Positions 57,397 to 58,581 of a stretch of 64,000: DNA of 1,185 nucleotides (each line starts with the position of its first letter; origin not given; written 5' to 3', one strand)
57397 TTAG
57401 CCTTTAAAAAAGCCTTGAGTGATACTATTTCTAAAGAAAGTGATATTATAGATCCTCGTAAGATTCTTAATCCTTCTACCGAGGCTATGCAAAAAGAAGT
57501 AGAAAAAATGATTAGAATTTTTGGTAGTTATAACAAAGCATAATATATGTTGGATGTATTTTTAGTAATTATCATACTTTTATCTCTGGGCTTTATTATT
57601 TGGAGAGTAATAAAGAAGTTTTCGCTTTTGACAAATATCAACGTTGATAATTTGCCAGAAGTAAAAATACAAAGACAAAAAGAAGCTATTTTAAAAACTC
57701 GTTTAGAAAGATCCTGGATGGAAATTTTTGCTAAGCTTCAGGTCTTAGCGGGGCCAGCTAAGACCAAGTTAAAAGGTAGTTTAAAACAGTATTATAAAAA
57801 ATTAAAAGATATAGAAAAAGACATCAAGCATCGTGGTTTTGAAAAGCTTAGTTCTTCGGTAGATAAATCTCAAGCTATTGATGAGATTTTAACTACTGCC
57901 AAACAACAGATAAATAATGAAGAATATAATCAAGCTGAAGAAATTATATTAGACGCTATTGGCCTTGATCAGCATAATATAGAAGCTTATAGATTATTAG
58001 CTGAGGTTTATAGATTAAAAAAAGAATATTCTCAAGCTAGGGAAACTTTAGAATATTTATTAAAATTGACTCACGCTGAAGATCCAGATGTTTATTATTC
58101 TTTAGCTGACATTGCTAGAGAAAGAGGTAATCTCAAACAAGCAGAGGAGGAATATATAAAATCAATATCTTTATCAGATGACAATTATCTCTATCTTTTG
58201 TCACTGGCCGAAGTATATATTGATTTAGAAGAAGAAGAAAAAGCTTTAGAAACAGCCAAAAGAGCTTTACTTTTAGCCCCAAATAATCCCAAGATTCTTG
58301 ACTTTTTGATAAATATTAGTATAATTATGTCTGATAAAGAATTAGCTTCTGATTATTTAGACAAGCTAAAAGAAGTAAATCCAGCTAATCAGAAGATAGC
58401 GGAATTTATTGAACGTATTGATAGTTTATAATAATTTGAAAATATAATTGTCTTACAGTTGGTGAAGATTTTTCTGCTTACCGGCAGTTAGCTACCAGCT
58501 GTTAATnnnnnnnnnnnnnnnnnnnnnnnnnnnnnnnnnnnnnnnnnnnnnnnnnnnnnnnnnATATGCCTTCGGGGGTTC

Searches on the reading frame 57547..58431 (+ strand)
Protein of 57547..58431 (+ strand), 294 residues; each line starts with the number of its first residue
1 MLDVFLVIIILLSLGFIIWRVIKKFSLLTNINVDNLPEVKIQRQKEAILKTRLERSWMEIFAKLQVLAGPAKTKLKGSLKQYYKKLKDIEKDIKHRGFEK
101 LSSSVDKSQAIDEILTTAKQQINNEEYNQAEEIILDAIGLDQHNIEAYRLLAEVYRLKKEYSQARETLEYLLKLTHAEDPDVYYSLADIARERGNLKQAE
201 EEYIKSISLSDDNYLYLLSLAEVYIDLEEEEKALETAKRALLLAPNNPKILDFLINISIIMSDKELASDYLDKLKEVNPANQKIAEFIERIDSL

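Call 78: find_homologous_proteins(query=window:57547-58431:+, max_evalue=1e-20)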
Query window:57547-58431:+ (294 aa): 160 proteins with E <= 1e-20 among 6782 candidates; the best 120 are listed.
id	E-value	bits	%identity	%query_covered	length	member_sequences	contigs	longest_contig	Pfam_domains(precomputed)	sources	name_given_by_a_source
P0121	1.1e-177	607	100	100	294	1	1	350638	PF14559.13,PF25063.1,PF13431.13,PF23914.2,PF12895.14,PF13424.13,PF13432.13,PF13428.13,PF13181.13,PF07719.24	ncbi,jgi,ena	ncbi:MAG: hypothetical protein WCV71_00755 [Patescibacteria group bacterium]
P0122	2.2e-165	567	92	100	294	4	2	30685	PF14559.13,PF13431.13,PF23914.2,PF13424.13,PF13432.13,PF13428.13,PF13181.13,PF07719.24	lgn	-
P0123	8.6e-148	509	82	100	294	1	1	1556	PF14559.13,PF25063.1,PF13431.13,PF23914.2,PF00515.35,PF13424.13,PF13428.13,PF13181.13,PF07719.24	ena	-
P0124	1.7e-147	508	84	100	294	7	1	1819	PF14559.13,PF25063.1,PF13431.13,PF23914.2,PF00515.35,PF13424.13,PF13428.13,PF13181.13,PF07719.24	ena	-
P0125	1.2e-145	502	82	100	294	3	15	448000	PF14559.13,PF13431.13,PF23914.2,PF00515.35,PF13424.13,PF13432.13,PF13428.13,PF13181.13,PF07719.24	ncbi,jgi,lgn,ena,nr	ncbi:MAG: hypothetical protein HOE19_03835 [Candidatus Komeilibacteria bacterium]|jgi:tetratricopept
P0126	1.3e-145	502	81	100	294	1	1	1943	PF14559.13,PF13431.13,PF23914.2,PF00515.35,PF13424.13,PF13432.13,PF13428.13,PF13181.13,PF07719.24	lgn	-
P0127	1.6e-144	498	83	95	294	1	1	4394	PF14559.13,PF23914.2,PF00515.35,PF13432.13,PF13428.13,PF13181.13,PF07719.24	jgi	-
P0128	7.4e-143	493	78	100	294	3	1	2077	PF14559.13,PF13431.13,PF23914.2,PF00515.35,PF13424.13,PF13432.13,PF13428.13,PF13181.13,PF07719.24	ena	-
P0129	2.7e-142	491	81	95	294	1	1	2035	PF25063.1,PF13431.13,PF23914.2,PF13414.13,PF13428.13,PF14559.13,PF13371.13,PF00515.35,PF12895.14,PF13424.13,PF21033.5,PF13432.13,PF13181.13,PF07719.24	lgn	-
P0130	8.0e-142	489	77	100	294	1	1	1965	PF14559.13,PF13431.13,PF23914.2,PF00515.35,PF13424.13,PF13432.13,PF13428.13,PF13181.13,PF07719.24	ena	-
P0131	9.0e-142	489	85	100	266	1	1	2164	PF14559.13,PF13432.13,PF13181.13,PF07719.24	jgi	jgi:tetratricopeptide (TPR) repeat protein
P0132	8.9e-139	479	77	95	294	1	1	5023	PF14559.13,PF13431.13,PF23914.2,PF00515.35,PF13424.13,PF21033.5,PF13432.13,PF13428.13,PF13181.13,PF07719.24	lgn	-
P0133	2.2e-136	471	75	100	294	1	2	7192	PF14559.13,PF13431.13,PF23914.2,PF00515.35,PF13424.13,PF13428.13,PF13181.13,PF07719.24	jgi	-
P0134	4.7e-136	470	75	100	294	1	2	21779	PF14559.13,PF25063.1,PF13431.13,PF23914.2,PF00515.35,PF13424.13,PF21033.5,PF13432.13,PF13428.13,PF13181.13,PF07719.24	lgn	-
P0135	2.7e-134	465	81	93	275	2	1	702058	PF14559.13,PF25063.1,PF13431.13,PF23914.2,PF00515.35,PF13424.13,PF13432.13,PF13428.13,PF13181.13,PF07719.24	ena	-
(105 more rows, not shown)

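Call 79: find_encoding_contigs(protein=P0122, flank=1500, max_places=1)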
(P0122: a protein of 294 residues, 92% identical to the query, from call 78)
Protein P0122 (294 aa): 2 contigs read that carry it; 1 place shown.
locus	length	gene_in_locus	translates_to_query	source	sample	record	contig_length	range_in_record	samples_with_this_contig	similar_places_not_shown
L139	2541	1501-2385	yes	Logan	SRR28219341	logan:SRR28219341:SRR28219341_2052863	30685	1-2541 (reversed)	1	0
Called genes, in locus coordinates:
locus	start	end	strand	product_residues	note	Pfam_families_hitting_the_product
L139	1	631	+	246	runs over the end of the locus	PF00121:TIM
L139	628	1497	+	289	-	PF01116:F_bP_aldolase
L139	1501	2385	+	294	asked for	PF13432:TPR_16 (faint), PF13181:TPR_8 (faint), PF13428:TPR_14 (faint), PF23914:TPR_CcmH_CycH (faint), PF07719:TPR_2 (faint), PF13424:TPR_12 (faint), PF13431:TPR_17 (faint), PF14559:TPR_19 (faint)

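Call 80: find_encoding_contigs(protein=P0135, flank=1500, max_places=1)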
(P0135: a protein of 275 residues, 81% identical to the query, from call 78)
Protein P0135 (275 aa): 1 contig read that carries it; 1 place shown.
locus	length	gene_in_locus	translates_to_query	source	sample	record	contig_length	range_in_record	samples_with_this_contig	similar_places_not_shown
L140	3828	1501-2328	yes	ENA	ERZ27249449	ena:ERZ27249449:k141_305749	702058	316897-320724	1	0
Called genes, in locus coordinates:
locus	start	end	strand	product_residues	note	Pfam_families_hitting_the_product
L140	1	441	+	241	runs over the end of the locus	PF00121:TIM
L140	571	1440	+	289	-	PF01116:F_bP_aldolase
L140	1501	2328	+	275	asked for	PF25063:ARM_TT21_C (faint), PF13181:TPR_8 (faint), PF13428:TPR_14 (faint), PF23914:TPR_CcmH_CycH (faint), PF00515:TPR_1 (faint), PF07719:TPR_2 (faint), PF13424:TPR_12 (faint), PF13431:TPR_17 (faint), +2 more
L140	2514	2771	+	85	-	PF01541:GIY-YIG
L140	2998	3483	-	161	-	-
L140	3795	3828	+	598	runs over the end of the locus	PF18884:TSP3_bac (weak), PF00188:CAP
